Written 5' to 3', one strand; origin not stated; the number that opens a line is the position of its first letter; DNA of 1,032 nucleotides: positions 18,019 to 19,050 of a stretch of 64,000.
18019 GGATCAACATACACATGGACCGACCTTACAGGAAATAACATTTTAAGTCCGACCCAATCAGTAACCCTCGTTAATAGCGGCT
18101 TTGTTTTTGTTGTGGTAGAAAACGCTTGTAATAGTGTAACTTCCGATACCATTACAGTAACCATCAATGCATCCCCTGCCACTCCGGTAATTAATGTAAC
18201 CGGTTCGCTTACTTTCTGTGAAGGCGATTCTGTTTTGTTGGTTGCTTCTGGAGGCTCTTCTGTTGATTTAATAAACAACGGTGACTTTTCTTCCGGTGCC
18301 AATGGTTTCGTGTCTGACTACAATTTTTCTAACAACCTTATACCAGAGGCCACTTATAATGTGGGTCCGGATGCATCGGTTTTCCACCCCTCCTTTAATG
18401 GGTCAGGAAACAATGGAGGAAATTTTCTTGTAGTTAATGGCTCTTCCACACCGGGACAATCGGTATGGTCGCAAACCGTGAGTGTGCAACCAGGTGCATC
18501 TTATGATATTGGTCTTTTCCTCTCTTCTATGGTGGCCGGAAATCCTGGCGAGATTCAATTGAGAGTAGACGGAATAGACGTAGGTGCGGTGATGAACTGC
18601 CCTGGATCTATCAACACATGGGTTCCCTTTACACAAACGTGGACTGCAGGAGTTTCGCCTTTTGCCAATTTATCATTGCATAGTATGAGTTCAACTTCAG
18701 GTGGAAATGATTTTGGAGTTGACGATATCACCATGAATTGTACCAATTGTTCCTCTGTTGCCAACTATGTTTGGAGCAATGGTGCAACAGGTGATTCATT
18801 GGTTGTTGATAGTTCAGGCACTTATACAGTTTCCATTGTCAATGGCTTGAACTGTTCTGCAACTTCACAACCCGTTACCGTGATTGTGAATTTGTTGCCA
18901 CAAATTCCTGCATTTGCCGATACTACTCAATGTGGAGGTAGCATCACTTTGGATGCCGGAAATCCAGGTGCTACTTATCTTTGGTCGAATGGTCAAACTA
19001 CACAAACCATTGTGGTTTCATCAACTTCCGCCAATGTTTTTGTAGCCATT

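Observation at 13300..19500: Alternating A/B two-domain super-repeat (~160 aa / ~480 bp) through the centre of the adhesin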

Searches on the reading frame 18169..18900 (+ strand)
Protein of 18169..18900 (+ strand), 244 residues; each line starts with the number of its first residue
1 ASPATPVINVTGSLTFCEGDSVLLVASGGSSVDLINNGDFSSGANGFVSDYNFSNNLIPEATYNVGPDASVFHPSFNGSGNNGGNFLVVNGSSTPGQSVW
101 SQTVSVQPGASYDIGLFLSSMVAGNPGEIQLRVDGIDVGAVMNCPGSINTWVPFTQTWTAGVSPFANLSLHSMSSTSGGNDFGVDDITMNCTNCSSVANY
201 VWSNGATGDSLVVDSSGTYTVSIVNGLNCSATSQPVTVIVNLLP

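Call 34: search_protein_families(library=pfam, proteins=[window:18187-18891:+], max_evalue=1)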
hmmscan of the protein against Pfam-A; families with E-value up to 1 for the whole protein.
seq(235 aa): 3 families
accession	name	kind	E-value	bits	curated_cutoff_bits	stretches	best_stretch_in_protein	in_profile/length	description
PF19081.6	Ig_7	-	0.02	15.6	27.3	1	198-235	45-83/84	Ig-like domain CHU_C associated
PF04862.18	DUF642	-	0.049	13.8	27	0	95-169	69-141/157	Protein of unknown function (DUF642)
PF19804.4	DUF6287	-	0.76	9.6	26.3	0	196-211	20-34/34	Domain of unknown function (DUF6287)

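Call 47: search_solved_structures(query=window:18169-18900:+, max_evalue=1, show_alignments=0)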
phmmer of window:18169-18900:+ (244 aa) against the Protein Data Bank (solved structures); distinct sequences matched with E-value up to 1: 5.
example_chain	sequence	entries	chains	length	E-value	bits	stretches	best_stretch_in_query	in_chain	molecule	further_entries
6yf6_A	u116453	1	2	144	0.053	15.9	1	126-187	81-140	Galactose-binding lectin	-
7ehg_A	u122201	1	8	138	0.056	15.8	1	81-172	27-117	MiXBM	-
3vd6_C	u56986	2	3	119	0.26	13.6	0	190-219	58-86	Erythroid transcription factor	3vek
8i7o_G5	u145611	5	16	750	0.43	12.9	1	67-104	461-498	EF-hand domain-containing family member C2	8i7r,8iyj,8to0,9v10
4hc7_A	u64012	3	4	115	0.48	12.8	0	190-219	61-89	Trans-acting T-cell-specific transcription factor GATA-3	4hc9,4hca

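Call 50: find_related_loci(query=A5, collection=metagenome_contigs, flank=10000)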
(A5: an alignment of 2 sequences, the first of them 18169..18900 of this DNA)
Query A5 (244 aa) in metagenome_contigs; peptide patterns used: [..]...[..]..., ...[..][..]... (x = any residue, [..] = any of these).
168 stretches matched a pattern; 2 encode a relative of the query (tblastn E <= 1e-3); 2 distinct loci.
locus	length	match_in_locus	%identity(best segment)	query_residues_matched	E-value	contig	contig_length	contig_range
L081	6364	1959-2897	51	3-244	9e-76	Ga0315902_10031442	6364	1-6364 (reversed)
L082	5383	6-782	57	3-244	8e-42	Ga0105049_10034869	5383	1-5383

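Call 63: predict_structure(protein=window:18169-18900:+)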
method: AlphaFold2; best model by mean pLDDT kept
length: 244 residues; sequences in the alignment: 1
mean_pLDDT: 42.6   pTM: 0.42
mean pLDDT of the five models: 42.6, 39.0, 37.0, 35.9, 29.6
residues with pLDDT >= 90: 0; 70-90: 0; 50-70: 59; < 50: 185
segments of 3 or more residues with pLDDT < 50: 18-21, 26-85, 90-94, 119-125, 139-244
pLDDT, mean of each block of 10 residues (from residue 1): 53 53 47 34 32 34 39 35 46 51 55 51 51 55 40 42 37 34 39 36 40 43 38 37 37
secondary structure, 60 per line:
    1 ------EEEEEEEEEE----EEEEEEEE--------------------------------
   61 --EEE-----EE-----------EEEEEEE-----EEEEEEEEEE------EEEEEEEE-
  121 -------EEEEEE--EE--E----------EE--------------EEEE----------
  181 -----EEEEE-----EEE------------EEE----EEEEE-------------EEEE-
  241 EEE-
elements in order: E7-16 E21-28 E63-65 E84-90 E96-105 E112-119 E128-133 E167-170 E186-190 E196-198 E211-213 E218-222 E236-239 E241-243
